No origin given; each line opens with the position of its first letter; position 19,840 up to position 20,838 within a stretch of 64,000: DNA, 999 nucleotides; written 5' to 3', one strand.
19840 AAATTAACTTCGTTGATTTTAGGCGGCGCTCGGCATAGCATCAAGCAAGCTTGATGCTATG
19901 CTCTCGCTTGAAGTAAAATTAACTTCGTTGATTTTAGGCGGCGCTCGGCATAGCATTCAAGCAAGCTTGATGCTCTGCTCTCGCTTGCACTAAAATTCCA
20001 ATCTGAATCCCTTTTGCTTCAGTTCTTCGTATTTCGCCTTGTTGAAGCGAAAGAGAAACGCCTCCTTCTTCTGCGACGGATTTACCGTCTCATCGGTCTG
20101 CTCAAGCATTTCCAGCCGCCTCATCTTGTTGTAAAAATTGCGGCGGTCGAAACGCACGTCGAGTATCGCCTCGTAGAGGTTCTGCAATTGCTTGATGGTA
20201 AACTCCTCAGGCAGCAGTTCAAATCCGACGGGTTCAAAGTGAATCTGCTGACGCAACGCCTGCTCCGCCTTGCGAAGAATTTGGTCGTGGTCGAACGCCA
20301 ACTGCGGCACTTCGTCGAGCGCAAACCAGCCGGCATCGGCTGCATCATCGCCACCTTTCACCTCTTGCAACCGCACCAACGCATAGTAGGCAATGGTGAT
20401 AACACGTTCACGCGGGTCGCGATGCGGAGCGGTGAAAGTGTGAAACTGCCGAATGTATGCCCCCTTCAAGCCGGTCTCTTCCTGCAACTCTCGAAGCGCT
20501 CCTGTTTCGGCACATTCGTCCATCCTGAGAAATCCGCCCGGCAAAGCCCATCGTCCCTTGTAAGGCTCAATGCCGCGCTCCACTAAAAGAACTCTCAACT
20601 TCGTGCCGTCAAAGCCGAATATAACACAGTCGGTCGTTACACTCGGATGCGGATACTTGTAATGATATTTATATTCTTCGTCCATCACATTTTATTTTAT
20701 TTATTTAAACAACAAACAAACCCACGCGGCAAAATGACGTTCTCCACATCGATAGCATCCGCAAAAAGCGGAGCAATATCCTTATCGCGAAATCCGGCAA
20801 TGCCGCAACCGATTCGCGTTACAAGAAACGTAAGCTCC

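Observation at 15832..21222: Co-directional ADP-ribose / nucleotide / phosphoester enzyme island headed by an NrtR-like regulator, with no NAD biosynthesis genes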

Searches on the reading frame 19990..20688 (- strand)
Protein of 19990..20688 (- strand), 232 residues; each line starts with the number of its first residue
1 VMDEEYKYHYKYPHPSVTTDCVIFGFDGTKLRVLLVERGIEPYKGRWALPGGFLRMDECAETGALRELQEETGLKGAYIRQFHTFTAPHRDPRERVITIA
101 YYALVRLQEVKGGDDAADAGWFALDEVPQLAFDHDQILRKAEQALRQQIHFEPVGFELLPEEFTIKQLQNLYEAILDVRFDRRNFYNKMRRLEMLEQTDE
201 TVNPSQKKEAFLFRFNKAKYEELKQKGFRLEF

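Call 3: search_protein_families(library=pfam, proteins=[window:19990-20688:-], max_evalue=0.01)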
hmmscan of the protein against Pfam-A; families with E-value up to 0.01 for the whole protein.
window:19990-20688:- (232 aa): 3 families
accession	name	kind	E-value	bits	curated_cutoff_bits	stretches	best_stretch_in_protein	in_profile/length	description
PF21906.2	NrtR_WHD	-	1.6e-21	76.6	27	1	155-215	1-61/61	NrtR DNA-binding winged helix domain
PF00293.34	NUDIX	-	2.7e-20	73.2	21.1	1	17-139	4-132/134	NUDIX domain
PF19368.5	AraR_C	-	2.4e-11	44.1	23.8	1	152-227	2-78/82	AraR C-terminal winged HTH domain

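Call 4: search_protein_families(library=ncbifam, proteins=[window:19990-20688:-], max_evalue=0.01)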
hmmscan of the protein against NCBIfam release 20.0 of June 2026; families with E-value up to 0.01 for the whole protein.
window:19990-20688:- (232 aa): 16 families
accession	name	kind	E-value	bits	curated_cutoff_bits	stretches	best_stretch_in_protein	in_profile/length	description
NF050029.2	TransRepNtr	equivalog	4.9e-40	137.5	400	1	9-221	14-231/245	ADPR responsive transcriptional repressor NtrR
NF003786.0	PRK05379.1-2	equivalog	5.1e-20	72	397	1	12-137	214-347/354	bifunctional nicotinamide-nucleotide adenylyltransferase/Nudix hydroxylase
NF003791.0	PRK05379.2-3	equivalog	8.3e-19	68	409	1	12-127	198-318/340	bifunctional nicotinamide-nucleotide adenylyltransferase/Nudix hydroxylase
NF003788.0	PRK05379.1-5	equivalog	2.2e-18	66.7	354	1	11-131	208-337/351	bifunctional nicotinamide-nucleotide adenylyltransferase/Nudix hydroxylase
NF003787.0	PRK05379.1-4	equivalog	4.7e-18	65.3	449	1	12-130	204-327/346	bifunctional nicotinamide-nucleotide adenylyltransferase/Nudix hydroxylase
NF003790.0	PRK05379.2-2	equivalog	6.2e-13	48.6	403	1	12-132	213-340/354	bifunctional nicotinamide mononucleotide adenylyltransferase/ADP-ribose pyrophosphatase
NF003785.0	PRK05379.1-1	equivalog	9.5e-10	38.2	418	1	17-131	204-324/347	bifunctional nicotinamide-nucleotide adenylyltransferase/Nudix hydroxylase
NF008044.0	PRK10776.1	equivalog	5.3e-08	32.8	148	1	45-129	31-112/130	8-oxo-dGTP diphosphatase MutT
NF006530.0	PRK08999.1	equivalog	7.2e-07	28.5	245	1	31-132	18-117/315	Nudix family hydrolase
TIGR00586.1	mutt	equivalog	5.3e-05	23.2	97.9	1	44-125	31-109/129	8-oxo-dGTP diphosphatase MutT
NF041652.1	Nud_hyd_Dein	equivalog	0.0001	22.5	200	1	32-104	26-101/152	Nudix hydrolase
NF052459.1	OxoGTPPhMutT1Mycb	equivalog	0.00011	21.4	475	1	42-139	26-123/292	8-oxo-(d)GTP phosphatase MutT1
NF001299.0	PRK00241.1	equivalog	0.00022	20.8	158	1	20-132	136-243/263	NAD(+) diphosphatase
NF001938.0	PRK00714.1-5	equivalog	0.0012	18.2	116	1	43-78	43-78/172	RNA pyrophosphohydrolase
NF001937.0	PRK00714.1-4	equivalog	0.0034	17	139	0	45-80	31-66/161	RNA pyrophosphohydrolase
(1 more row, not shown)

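Call 27: search_protein_families(library=phrogs, proteins=[window:19990-20688:-], max_evalue=0.001)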
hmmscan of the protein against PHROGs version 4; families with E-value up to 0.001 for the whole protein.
window:19990-20688:- (232 aa): 6 families
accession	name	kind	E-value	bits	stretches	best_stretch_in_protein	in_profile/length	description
phrog_1198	-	other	4.2e-34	119.4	1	7-203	28-237/253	MutT/NUDIX hydrolase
phrog_395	-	other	1.7e-09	38.9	1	31-140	248-369/373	cytidyltransferase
phrog_10313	-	other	5.6e-06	27.2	1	18-127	13-121/159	nudix hydrolase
phrog_6216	-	unknown function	8.3e-06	25.8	1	32-129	14-100/545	-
phrog_19657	-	other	5.6e-05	24.2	1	43-82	57-96/176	nudix hydrolase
phrog_1185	-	other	6.6e-05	23.5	1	21-75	152-209/301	nudix hydrolase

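Call 28: search_protein_families(library=padloc, proteins=[window:19990-20688:-], max_evalue=0.001)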
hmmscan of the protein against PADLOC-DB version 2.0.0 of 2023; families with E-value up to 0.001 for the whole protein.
window:19990-20688:- (232 aa): 1 family
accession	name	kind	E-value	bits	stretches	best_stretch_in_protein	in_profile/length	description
PDLC04899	PDC-S07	-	1.6e-06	25.8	1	32-133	19-118/135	-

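Call 35: find_related_loci(query=window:19990-20688:-, collection=genome_contigs, flank=10000)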
Query window:19990-20688:- (232 aa) in genome_contigs; peptide patterns used: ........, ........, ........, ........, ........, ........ (x = any residue, [..] = any of these).
518 stretches matched a pattern; 305 encode a relative of the query (tblastn E <= 1e-3); the best 80 are kept; 80 distinct loci.
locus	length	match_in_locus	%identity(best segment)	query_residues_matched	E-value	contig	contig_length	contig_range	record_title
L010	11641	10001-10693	95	2-232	1e-148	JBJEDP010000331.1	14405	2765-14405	MAG: Candidatus Limisoma sp. isolate FUKU06_bin.011 NODE_761_length_14405_cov_8.521324, whole genome shotgun sequence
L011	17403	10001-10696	93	1-232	2e-145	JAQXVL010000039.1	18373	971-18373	MAG: Bacteroidales bacterium isolate SUG1559 k141_168532, whole genome shotgun sequence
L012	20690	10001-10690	93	3-232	2e-145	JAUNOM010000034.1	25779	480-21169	MAG: Prevotellaceae bacterium isolate S34M_St_53 NODE_874_length_25779_cov_97.695654, whole genome shotgun sequence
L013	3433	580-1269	93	3-232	4e-150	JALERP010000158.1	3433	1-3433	MAG: Prevotella sp. isolate SUG272 k141_119469, whole genome shotgun sequence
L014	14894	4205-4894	92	3-232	3e-144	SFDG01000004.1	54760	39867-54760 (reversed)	MAG: Phocaeicola plebeius isolate W0P21.021 Contig242, whole genome shotgun sequence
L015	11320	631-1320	92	3-232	2e-143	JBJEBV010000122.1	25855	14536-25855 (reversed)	MAG: Candidatus Cryptobacteroides sp. isolate FUKU07_bin.018 NODE_649_length_25855_cov_19.300930, whole genome shotgun s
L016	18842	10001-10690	92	3-232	8e-144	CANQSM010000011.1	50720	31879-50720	MAG: uncultured Phocaeicola sp. isolate Lapin-021__bin16 genome assembly, contig: Lapin-021__NODE_807_length_50720_cov_6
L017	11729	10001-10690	91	3-232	9e-144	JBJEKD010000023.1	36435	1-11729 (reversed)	MAG: Muribaculaceae bacterium isolate PUUB53_bin.005 NODE_324_length_36435_cov_23.348900, whole genome shotgun sequence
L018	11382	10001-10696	91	1-232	6e-143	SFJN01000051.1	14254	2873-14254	MAG: Bacteroidales bacterium isolate W1P33.019 Contig1516, whole genome shotgun sequence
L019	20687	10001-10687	92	4-232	5e-143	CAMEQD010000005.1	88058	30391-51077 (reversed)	MAG: uncultured Prevotellaceae bacterium isolate SRR11489791_bin.12_metaWRAP_v1.3_MAG genome assembly, contig: ERZ114668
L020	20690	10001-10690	92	3-232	7e-143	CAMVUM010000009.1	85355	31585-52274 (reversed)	MAG TPA_asm: uncultured Prevotella sp. isolate SRR14862895_bin.28_metawrap_v1.3_MAG genome assembly, contig: NODE.154_le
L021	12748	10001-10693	91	2-232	4e-143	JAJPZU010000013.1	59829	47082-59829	MAG: Prevotellaceae bacterium isolate BH.3_6 NODE_89_length_59829_cov_21.361428, whole genome shotgun sequence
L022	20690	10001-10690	91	3-232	5e-143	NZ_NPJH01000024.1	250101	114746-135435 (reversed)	Prevotella sp. P3-122 contig24, whole genome shotgun sequence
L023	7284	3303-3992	91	3-232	1e-142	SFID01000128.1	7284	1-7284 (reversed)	MAG: Bacteroidales bacterium isolate W1P18.013 Contig3834, whole genome shotgun sequence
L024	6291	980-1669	91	3-232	6e-143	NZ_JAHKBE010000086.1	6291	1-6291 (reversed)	Hallella faecis strain CLA-AA-H145 NODE_86_length_6291_cov_380.879410, whole genome shotgun sequence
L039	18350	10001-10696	89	1-232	3e-140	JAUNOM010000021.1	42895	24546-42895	MAG: Prevotellaceae bacterium isolate S34M_St_53 NODE_320_length_42895_cov_78.131022, whole genome shotgun sequence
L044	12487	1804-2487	89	5-232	2e-139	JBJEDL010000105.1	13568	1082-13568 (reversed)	MAG: Lepagella sp. isolate FUKU04_bin.012 NODE_858_length_13568_cov_16.981055, whole genome shotgun sequence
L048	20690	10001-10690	88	3-232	2e-138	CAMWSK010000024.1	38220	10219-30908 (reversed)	MAG TPA_asm: uncultured Prevotellaceae bacterium isolate SRR14411304_bin.4_metawrap_v1.3_MAG genome assembly, contig: NO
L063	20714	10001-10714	84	1-232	8e-135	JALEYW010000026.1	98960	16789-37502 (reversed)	MAG: Bacteroidales bacterium isolate SUG461 k141_188000, whole genome shotgun sequence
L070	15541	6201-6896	83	1-232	5e-130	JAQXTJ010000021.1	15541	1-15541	MAG: Bacteroidales bacterium isolate SUG1506 k141_535481, whole genome shotgun sequence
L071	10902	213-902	83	3-232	6e-130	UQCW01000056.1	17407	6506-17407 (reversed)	uncultured Prevotella sp. isolate UMGS156 genome assembly, contig: NODE_606_length_17407_cov_8.500231, whole genome shot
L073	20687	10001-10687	84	4-232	1e-128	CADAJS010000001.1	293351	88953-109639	MAG: uncultured Bacteroidales bacterium isolate RUG13359 genome assembly, contig: RUG13359_asm_1, whole genome shotgun s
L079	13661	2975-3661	82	4-232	5e-126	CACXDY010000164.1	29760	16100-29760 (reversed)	MAG: uncultured Prevotellaceae bacterium isolate RUG11177 genome assembly, contig: RUG11177_asm_164, whole genome shotgu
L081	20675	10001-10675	83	8-232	9e-126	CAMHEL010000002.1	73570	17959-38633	MAG: uncultured Prevotellaceae bacterium isolate SRR11784281_bin.96_metaWRAP_v1.3_MAG genome assembly, contig: ERZ122033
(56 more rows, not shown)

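Call 55: search_protein_families(library=pfam, proteins=[L039:10718-11446:+], max_evalue=0.05)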
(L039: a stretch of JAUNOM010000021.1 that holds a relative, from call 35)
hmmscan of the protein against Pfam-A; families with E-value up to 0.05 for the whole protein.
L039:10718-11446:+ (242 aa): 1 family
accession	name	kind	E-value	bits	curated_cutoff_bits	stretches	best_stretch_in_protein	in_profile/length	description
PF10411.14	DsbC_N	-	0.014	15.4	25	1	106-130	41-65/70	Disulfide bond isomerase protein N-terminal domain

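Call 56: search_protein_families(library=ncbifam, proteins=[L039:10718-11446:+], max_evalue=0.05)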
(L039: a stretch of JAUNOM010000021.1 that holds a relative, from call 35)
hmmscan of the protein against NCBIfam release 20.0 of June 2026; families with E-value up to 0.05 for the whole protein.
L039:10718-11446:+ (242 aa): 0 families

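Call 64: search_protein_families(library=pfam, proteins=[L011:10824-11564:-, L011:8672-9076:+], max_evalue=0.01)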
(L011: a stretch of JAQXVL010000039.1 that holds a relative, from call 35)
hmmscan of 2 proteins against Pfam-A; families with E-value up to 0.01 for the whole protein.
L011:10824-11564:- (246 aa): 1 family
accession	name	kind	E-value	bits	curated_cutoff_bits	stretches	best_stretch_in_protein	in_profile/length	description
PF08378.17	NERD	-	5.5e-26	91.7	22.1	1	39-152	2-110/111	Nuclease-related domain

L011:8672-9076:+ (134 aa): 0 families

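Call 66: search_protein_families(library=pfam, proteins=[L044:2687-3469:+, L044:3528-4589:+, L048:10740-11372:+, L063:10861-11922:+, L070:6923-7459:+, L071:1254-1814:+, L079:3761-4552:+, L081:10732-11778:+, L019:10957-11562:+, L073:11342-11734:+], max_evalue=0.01)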
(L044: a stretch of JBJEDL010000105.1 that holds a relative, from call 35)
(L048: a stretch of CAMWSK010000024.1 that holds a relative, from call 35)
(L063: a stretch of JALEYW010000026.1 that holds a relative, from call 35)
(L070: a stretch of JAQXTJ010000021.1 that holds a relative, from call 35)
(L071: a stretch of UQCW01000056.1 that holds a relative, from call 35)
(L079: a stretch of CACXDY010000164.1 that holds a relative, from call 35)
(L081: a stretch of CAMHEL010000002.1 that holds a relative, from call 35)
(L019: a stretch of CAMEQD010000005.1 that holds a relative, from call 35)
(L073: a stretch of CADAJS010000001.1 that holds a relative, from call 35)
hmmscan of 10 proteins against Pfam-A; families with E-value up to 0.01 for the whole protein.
L044:2687-3469:+ (260 aa): 1 family
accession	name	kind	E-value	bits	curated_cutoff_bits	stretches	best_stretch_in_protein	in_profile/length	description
PF13306.12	LRR_5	-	7.3e-18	65.1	27.7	1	75-150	1-76/127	BspA type Leucine rich repeat region (6 copies)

L044:3528-4589:+ (353 aa): 3 families
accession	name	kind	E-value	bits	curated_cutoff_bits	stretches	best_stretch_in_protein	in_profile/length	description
PF13306.12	LRR_5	-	1.3e-79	264.7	27.7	3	107-218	14-123/127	BspA type Leucine rich repeat region (6 copies)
PF05725.18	FNIP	-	7.1e-09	36.1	21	0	129-164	5-39/44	FNIP Repeat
PF13855.12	LRR_8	-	2.9e-08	33.8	27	0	113-153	11-52/61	Leucine rich repeat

L048:10740-11372:+ (210 aa): 1 family
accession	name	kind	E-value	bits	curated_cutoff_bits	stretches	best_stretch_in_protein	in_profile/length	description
PF08719.17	NADAR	-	7.2e-50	169.9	35.1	1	41-197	2-162/163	NADAR domain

L063:10861-11922:+ (353 aa): 3 families
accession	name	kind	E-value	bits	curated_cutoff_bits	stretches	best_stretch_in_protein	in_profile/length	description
PF08719.17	NADAR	-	6.9e-22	78.9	35.1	1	220-349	9-161/163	NADAR domain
PF01467.32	CTP_transf_like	-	1.2e-09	38.9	21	1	10-182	1-132/133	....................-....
PF08010.17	Phage_30_3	-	0.0027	17.9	36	0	224-273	7-56/138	Bacteriophage protein GP30.3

L070:6923-7459:+ (178 aa): 1 family
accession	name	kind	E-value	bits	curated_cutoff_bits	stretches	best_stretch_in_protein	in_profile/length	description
PF00300.27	His_Phos_1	-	1.2e-35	123.4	21.7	1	3-168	1-169/194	Histidine phosphatase superfamily (branch 1)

L071:1254-1814:+ (186 aa): 0 families

L079:3761-4552:+ (263 aa): 0 families

L081:10732-11778:+ (348 aa): 1 family
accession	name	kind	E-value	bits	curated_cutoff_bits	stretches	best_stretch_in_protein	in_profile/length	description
PF07745.19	Glyco_hydro_53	-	4.4e-78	263.1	24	1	30-280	3-250/340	Glycosyl hydrolase family 53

L019:10957-11562:+ (201 aa): 5 families
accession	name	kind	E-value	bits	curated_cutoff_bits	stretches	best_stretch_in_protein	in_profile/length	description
PF18291.6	HU-HIG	-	5.6e-17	62.4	26.2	1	1-124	1-124/125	HU domain fused to wHTH, Ig, or Glycine-rich motif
PF22168.2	DIP2311-like_C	-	8.5e-06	26.4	27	1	163-194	29-60/63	Transcriptional regulator DIP2311-like, C-terminal domain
PF21248.3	SoFic-like_C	-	2.9e-05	24.6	27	1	165-198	42-75/76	Protein adenylyltransferase SoFic-like, C-terminal domain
PF00216.26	Bac_DNA_binding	-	4e-05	24.2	22.4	1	34-86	4-56/90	Bacterial DNA-binding protein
PF13412.12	HTH_24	-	0.0064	16.5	21.9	0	163-184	27-48/48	Winged helix-turn-helix DNA-binding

L073:11342-11734:+ (130 aa): 0 families

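Call 74: search_solved_structures(query=window:19990-20688:-, max_evalue=0.001, show_alignments=2)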
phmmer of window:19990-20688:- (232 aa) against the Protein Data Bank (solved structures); distinct sequences matched with E-value up to 0.001: 38.
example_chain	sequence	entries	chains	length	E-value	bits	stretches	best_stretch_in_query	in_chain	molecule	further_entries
5bs6_A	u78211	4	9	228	6.5e-51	176.5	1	9-221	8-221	transcriptional regulator AraR | transcriptional factor AraR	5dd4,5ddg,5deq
2fml_A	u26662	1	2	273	9e-31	110.6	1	11-136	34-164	MutT/nudix family protein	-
3gz5_A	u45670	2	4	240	1.9e-26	96.5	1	14-198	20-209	MutT/nudix family protein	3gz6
3i9x_A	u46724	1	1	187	4e-20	75.8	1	43-148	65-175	mutT/nudix family protein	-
3gz8_A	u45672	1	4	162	4.8e-20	75.5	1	13-148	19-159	MutT/nudix family protein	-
2yyh_A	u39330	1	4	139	1.6e-16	64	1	14-138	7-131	8-OXO-dGTPase domain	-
7q91_A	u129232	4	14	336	1.2e-15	61.1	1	132-230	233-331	NADQ transcription factor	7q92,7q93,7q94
2qjo_A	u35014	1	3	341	1.3e-15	61.1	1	13-138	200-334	Bifunctional NMN adenylyltransferase/Nudix hydrolase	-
2qjt_B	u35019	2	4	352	4.2e-09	39.7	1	17-126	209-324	Nicotinamide-nucleotide adenylyltransferase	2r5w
3cng_A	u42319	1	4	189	5.4e-09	39.4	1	11-128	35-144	NUDIX hydrolase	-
8dp9_A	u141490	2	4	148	1.6e-07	34.5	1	27-118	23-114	AvrM14-B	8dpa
8dp8_B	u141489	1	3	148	2e-07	34.2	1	27-118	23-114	AvrM14-A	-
4dyw_A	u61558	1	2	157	2e-06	31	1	32-131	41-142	MutT/NUDIX family protein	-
9t4c_A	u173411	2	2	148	8.5e-06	28.9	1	21-146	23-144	Diphosphoinositol polyphosphate phosphohydrolase 1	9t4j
3mcf_A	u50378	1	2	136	9.1e-06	28.8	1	32-135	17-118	Diphosphoinositol polyphosphate phosphohydrolase 3-alpha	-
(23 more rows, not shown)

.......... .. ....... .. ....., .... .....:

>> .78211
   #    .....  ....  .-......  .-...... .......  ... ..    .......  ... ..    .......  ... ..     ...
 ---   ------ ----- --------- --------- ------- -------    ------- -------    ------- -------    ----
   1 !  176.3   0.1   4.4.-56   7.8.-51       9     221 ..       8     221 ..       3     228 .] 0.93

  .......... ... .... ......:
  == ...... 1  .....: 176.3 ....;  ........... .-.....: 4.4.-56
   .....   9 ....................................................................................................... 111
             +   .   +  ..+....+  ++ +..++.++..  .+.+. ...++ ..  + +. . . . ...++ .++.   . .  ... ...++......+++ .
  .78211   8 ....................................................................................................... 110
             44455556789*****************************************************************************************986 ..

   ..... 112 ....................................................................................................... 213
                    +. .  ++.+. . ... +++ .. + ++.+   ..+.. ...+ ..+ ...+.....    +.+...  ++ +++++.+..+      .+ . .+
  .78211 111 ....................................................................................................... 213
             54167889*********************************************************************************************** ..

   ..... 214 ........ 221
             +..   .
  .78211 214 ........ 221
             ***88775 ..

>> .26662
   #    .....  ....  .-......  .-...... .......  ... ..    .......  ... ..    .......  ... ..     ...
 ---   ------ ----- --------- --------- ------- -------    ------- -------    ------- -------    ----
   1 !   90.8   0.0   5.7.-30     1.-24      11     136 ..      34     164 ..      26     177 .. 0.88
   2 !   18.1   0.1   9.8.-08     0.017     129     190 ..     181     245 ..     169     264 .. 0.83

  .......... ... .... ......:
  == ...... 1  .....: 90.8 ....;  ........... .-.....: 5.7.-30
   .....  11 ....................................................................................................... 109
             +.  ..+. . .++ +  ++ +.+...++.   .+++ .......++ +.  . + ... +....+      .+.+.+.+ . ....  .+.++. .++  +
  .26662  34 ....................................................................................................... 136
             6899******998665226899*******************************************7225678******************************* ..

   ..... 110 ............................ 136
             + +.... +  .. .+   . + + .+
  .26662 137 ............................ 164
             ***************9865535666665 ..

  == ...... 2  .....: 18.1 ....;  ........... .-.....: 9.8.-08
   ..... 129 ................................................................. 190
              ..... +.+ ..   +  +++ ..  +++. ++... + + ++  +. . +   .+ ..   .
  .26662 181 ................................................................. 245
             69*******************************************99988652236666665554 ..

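Call 84: search_protein_families(library=pfam, proteins=[L016:56-1759:+, L016:1882-2268:+, L016:2265-2621:+, L016:2663-4468:+, L016:4989-5345:+, L016:5361-6056:+, L016:6073-7254:+, L016:7278-7922:+, L016:7904-9424:+, L016:9444-9836:+], max_evalue=0.01)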
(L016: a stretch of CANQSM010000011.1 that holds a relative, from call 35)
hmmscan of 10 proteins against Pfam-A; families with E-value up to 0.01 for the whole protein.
L016:56-1759:+ (567 aa): 1 family
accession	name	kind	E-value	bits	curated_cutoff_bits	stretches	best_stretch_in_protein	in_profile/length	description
PF12770.12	CHAT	-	2.7e-44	152.2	24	1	243-565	7-286/289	CHAT domain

L016:1882-2268:+ (128 aa): 0 families

L016:2265-2621:+ (118 aa): 0 families

L016:2663-4468:+ (601 aa): 5 families
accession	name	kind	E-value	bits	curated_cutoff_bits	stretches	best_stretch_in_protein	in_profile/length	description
PF02368.24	Big_2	-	9.2e-59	195.8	22.8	3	212-285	2-75/79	Bacterial Ig-like domain (group 2)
PF22359.2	Big-like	-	8.4e-08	32.8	27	2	245-278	2-35/48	Bacterial Ig-like domain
PF07679.22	I-set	-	2.7e-05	24.6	23.7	0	133-209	8-81/90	Immunoglobulin I-set domain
PF25354.1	Ig_NUP210_16th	-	7.4e-05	22.6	27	0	223-275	9-60/72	NUP210-like, Ig-like domain 16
PF13927.12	Ig_3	-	0.0014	19.5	30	0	300-345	3-49/78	Immunoglobulin domain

L016:4989-5345:+ (118 aa): 0 families

L016:5361-6056:+ (231 aa): 3 families
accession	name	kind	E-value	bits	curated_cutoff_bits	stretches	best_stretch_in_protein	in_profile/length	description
PF13672.11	PP2C_2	-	8.9e-16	58.5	24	1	16-190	8-180/209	Protein phosphatase 2C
PF00481.26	PP2C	-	6.6e-11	42.8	20.3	1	12-133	7-133/255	Protein phosphatase 2C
PF07228.17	SpoIIE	-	4.7e-06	27.1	25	1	32-192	2-141/192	Stage II sporulation protein E (SpoIIE)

L016:6073-7254:+ (393 aa): 0 families

L016:7278-7922:+ (214 aa): 1 family
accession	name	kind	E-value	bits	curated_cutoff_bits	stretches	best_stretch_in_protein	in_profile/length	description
PF00905.27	Transpeptidase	-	0.002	17.8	22.1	0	161-191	249-282/299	Penicillin binding protein transpeptidase domain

L016:7904-9424:+ (506 aa): 0 families

L016:9444-9836:+ (130 aa): 0 families
